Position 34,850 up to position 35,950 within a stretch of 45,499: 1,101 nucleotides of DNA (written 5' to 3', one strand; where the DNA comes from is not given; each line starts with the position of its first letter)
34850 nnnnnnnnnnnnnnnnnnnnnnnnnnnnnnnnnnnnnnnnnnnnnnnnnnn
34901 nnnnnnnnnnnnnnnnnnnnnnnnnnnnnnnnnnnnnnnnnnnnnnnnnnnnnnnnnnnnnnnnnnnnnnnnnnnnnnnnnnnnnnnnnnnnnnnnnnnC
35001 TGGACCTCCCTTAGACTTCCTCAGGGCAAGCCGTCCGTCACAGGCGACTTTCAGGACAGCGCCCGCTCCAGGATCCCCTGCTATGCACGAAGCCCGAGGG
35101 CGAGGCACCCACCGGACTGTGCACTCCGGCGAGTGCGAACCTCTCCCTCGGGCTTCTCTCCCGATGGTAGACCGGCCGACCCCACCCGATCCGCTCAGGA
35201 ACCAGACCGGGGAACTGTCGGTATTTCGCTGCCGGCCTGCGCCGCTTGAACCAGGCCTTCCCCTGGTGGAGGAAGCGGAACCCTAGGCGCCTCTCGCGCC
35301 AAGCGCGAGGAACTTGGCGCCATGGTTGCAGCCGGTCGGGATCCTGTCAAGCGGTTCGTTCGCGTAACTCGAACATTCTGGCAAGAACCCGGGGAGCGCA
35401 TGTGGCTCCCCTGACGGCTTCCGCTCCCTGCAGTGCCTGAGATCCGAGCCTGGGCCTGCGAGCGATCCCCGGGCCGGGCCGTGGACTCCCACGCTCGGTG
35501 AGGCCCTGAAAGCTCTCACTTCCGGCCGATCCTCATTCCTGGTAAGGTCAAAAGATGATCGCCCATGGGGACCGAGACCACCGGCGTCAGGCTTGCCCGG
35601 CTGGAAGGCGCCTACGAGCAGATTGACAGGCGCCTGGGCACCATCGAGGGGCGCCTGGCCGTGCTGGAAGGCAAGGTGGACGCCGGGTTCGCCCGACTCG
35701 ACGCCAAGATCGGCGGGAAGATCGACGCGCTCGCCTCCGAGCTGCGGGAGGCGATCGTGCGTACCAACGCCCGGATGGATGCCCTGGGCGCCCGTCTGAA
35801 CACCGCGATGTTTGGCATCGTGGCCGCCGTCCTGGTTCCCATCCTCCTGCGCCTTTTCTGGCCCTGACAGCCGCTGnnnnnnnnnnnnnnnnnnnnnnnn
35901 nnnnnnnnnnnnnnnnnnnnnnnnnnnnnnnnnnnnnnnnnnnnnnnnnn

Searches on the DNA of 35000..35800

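Call 20: search_rna_families(source=window, start=35000, end=35800, threshold=evalue, max_evalue=1, show_alignments=3)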
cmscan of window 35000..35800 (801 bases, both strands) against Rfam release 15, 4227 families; matches with E-value up to 1: 1.
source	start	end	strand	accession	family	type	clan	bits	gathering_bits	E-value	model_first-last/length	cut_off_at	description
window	35143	35297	-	RF00442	Guanidine-I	Cis-reg; riboswitch;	-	42.8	63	3.3e-06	1-107/107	no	Guanidine-I riboswitch aptamer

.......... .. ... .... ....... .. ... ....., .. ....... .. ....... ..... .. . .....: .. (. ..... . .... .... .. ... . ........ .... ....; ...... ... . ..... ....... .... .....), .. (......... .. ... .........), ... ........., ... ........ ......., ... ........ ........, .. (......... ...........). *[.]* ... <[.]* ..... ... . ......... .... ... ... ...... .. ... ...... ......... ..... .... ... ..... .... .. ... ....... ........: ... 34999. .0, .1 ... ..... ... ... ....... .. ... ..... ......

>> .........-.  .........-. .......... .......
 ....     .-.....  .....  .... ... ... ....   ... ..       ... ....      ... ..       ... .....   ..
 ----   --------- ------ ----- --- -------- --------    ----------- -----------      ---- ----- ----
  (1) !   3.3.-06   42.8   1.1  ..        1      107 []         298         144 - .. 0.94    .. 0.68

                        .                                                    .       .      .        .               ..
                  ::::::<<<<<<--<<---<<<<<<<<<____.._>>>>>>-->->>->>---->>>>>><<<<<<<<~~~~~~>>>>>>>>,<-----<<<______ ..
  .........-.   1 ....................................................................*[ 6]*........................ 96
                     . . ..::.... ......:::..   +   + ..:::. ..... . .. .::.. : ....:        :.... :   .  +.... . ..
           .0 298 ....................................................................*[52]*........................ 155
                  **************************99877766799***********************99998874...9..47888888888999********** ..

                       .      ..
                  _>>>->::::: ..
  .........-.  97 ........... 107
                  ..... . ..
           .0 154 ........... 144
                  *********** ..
